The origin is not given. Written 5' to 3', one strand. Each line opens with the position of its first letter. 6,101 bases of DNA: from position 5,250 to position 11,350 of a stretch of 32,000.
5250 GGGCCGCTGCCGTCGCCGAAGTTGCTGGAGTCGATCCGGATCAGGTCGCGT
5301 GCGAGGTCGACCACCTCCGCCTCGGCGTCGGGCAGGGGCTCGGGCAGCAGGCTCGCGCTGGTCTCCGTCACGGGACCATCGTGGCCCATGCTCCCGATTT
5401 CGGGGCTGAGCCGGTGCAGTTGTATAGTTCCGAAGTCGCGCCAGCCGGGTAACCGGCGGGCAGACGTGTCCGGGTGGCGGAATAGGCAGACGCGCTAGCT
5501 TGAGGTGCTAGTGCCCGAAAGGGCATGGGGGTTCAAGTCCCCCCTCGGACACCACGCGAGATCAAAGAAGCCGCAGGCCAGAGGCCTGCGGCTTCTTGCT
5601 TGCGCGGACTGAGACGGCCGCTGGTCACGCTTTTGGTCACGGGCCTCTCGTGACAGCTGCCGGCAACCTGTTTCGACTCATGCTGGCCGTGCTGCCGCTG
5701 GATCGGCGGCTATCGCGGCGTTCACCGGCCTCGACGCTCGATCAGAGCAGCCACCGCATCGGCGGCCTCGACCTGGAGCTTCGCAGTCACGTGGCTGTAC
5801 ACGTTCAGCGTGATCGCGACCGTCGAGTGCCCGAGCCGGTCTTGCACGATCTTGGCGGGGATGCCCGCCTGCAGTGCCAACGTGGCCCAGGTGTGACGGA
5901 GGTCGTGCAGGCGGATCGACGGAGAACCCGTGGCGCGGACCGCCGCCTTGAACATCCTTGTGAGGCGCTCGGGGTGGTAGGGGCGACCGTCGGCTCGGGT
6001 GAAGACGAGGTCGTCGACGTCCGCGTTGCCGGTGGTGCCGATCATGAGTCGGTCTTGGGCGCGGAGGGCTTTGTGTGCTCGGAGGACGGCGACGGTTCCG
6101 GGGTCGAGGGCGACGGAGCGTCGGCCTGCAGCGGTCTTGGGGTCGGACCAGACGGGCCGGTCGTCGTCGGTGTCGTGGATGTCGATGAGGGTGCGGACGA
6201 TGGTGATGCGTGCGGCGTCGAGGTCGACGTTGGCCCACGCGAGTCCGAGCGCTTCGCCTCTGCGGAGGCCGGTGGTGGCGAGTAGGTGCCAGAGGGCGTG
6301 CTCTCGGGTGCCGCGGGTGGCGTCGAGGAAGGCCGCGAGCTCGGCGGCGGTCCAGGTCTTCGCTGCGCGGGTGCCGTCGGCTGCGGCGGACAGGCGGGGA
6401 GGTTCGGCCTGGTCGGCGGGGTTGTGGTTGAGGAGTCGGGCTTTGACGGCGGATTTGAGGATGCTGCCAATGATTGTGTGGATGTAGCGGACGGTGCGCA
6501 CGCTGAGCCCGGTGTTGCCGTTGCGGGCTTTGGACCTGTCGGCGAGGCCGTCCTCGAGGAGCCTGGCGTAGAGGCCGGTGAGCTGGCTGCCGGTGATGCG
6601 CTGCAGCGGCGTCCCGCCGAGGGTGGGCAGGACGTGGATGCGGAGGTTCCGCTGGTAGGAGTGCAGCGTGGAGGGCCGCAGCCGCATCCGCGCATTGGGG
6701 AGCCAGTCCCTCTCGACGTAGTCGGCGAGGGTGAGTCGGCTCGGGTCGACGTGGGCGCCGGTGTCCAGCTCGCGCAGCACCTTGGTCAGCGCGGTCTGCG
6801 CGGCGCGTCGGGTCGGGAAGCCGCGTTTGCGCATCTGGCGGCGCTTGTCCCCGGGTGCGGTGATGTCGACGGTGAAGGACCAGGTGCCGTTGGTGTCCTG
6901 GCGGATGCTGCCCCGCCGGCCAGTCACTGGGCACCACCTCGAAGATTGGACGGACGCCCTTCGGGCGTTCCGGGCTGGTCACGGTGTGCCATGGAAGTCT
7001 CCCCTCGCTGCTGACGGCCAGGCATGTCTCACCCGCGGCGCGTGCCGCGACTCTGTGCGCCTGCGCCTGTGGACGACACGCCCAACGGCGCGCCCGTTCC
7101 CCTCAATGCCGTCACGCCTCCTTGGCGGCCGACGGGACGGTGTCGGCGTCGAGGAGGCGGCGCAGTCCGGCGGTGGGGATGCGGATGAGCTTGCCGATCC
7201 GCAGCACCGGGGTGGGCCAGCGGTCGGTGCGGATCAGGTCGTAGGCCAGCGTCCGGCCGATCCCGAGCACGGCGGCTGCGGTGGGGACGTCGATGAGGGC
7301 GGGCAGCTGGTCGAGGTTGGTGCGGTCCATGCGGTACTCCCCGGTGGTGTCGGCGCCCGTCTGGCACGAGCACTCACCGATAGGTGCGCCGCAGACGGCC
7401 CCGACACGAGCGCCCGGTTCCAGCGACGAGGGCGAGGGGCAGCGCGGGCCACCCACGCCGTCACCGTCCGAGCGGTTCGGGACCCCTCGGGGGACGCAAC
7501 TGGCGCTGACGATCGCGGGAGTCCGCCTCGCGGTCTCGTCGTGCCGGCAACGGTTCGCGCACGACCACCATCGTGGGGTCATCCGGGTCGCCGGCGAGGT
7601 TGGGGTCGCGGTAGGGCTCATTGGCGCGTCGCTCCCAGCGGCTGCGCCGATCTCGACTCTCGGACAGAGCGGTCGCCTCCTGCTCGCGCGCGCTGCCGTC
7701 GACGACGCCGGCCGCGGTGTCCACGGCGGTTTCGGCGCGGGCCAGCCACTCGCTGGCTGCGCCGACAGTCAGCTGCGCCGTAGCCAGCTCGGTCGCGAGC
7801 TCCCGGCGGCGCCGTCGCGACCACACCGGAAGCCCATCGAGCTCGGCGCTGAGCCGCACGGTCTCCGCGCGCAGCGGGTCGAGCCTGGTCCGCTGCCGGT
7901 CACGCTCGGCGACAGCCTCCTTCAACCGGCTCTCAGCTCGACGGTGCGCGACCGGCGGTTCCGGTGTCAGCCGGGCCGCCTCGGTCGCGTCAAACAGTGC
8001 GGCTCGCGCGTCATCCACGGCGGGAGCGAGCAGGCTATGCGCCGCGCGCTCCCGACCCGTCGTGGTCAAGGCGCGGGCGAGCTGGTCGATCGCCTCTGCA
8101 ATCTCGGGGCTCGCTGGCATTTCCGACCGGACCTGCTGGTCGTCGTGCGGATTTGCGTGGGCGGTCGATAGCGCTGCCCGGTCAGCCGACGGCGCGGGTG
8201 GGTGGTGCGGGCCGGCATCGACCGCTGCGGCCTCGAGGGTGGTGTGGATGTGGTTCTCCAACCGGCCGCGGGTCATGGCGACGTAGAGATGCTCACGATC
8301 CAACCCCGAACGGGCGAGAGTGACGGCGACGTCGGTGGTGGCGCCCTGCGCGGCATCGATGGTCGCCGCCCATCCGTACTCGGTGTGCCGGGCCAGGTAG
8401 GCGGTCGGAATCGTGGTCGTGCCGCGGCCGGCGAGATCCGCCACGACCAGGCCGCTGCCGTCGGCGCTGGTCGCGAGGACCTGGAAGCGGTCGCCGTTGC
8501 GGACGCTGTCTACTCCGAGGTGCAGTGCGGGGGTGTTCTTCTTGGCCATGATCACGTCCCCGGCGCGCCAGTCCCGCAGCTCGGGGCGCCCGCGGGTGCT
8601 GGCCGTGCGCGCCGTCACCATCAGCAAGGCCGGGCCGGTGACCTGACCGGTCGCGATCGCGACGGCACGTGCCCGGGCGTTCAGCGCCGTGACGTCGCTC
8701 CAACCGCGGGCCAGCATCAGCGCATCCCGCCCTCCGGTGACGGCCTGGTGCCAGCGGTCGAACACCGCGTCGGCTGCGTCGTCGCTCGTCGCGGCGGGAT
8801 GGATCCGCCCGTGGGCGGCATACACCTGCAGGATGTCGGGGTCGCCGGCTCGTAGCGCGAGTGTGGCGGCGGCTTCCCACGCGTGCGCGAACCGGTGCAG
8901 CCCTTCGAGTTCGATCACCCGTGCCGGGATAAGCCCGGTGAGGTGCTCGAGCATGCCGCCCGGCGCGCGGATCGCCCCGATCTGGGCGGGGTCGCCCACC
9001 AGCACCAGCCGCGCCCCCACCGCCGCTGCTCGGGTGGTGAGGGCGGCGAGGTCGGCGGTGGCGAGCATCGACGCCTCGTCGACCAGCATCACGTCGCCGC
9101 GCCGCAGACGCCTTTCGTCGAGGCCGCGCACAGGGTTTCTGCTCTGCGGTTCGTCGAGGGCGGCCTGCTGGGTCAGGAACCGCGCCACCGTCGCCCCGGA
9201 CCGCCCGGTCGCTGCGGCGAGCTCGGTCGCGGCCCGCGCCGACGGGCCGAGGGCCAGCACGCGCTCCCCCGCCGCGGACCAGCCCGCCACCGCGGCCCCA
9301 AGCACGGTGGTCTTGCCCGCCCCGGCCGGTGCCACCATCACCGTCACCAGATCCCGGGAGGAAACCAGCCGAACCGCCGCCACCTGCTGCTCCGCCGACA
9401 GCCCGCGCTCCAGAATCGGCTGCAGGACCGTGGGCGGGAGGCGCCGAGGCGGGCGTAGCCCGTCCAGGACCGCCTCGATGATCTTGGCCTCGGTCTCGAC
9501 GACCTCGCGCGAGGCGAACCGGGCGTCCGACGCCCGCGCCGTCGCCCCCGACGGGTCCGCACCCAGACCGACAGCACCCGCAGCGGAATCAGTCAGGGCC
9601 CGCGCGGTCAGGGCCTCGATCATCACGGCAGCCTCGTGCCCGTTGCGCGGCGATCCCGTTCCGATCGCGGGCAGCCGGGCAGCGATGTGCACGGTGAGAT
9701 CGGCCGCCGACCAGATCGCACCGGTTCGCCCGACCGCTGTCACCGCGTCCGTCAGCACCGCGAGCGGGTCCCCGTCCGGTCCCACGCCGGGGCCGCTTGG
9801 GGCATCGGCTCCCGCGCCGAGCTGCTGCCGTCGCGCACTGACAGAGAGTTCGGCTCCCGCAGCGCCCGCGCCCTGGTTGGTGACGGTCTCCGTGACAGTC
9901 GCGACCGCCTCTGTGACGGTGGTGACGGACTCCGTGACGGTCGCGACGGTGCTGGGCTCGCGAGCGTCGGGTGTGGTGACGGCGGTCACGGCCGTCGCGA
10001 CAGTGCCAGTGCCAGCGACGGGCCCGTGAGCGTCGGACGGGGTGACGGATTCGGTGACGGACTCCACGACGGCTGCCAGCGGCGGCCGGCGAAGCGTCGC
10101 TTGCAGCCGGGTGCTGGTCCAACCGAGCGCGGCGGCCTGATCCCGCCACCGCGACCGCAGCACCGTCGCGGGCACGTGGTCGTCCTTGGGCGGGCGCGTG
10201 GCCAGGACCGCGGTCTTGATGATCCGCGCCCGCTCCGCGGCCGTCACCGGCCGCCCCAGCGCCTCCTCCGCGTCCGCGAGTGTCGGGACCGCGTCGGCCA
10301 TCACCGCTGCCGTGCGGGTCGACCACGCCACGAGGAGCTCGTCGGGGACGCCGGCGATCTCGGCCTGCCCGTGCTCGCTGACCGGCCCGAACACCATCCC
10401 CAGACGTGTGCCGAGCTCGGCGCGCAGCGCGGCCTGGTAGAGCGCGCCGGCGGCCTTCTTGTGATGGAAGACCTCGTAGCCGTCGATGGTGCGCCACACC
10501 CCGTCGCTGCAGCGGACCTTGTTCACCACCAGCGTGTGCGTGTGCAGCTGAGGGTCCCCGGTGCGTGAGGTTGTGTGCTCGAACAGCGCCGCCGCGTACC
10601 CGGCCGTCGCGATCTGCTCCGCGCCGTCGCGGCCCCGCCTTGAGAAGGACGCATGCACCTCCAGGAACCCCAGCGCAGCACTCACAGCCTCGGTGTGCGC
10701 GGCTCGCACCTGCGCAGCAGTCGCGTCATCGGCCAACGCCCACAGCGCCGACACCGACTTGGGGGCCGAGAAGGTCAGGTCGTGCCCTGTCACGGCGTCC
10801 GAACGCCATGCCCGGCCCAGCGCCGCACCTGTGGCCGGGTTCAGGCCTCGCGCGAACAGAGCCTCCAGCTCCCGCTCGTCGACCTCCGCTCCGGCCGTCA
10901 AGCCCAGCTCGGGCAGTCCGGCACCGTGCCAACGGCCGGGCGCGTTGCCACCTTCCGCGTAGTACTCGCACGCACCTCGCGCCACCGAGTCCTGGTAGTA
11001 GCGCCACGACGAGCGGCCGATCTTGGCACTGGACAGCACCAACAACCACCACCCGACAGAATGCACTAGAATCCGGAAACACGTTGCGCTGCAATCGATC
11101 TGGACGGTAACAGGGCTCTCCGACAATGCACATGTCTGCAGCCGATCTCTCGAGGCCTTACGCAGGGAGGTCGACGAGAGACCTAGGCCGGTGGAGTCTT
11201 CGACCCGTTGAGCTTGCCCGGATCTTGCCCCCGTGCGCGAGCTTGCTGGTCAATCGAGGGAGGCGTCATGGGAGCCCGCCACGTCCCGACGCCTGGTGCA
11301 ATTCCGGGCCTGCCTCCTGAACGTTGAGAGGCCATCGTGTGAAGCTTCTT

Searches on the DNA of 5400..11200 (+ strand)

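Call 90: search_dna_similar(query=window:5400-11200:+, collection=plasmids, mode=near, max_rows=8)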
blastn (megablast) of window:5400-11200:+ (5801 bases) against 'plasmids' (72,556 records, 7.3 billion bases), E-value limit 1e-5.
Records with a match: 8; places in all: 8; records where one place covers at least 80% of the query: 0.
Best place of each record, by identity: 95-99% 1; 90-95% 5; 80-90% 2.
By first word of the organism name: Streptomyces 3; Arthrobacter 2; Nonomuraea 1; Microbacterium 1; Tsukamurella 1.
By predicted mobility (MOB-suite, as given by PLSDB): non-mobilizable 7; mobilizable 1.
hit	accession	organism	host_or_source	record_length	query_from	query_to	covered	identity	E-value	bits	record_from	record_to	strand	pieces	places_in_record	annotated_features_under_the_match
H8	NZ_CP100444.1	Streptomyces rimosus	pure culture,OTC cluster deletion ...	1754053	69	162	2%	90.7%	1e-24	124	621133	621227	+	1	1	record has no annotation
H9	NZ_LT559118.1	Nonomuraea gerenzanensis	-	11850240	69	155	1%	95.5%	1e-29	141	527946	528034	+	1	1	none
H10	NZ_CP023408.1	Streptomyces fungicidicus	Pig,cell culture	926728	68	153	1%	92.0%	1e-23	121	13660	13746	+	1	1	none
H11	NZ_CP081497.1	Streptomyces sp. BHT-5-2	whole organism,plant soil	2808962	69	153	1%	92.0%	5e-23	119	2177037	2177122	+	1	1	none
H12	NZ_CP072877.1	Microbacterium sp. NIBRBAC000506063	cell culture,sludge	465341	72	153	1%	89.5%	1e-18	104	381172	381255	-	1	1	none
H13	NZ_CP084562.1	Arthrobacter sp. FW305-BF8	isolate,groundwater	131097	72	148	1%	92.2%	1e-19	108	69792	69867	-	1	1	none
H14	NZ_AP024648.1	Arthrobacter sp. StoSoilB13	-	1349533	72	144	1%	93.2%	4e-19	106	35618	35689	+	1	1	record has no annotation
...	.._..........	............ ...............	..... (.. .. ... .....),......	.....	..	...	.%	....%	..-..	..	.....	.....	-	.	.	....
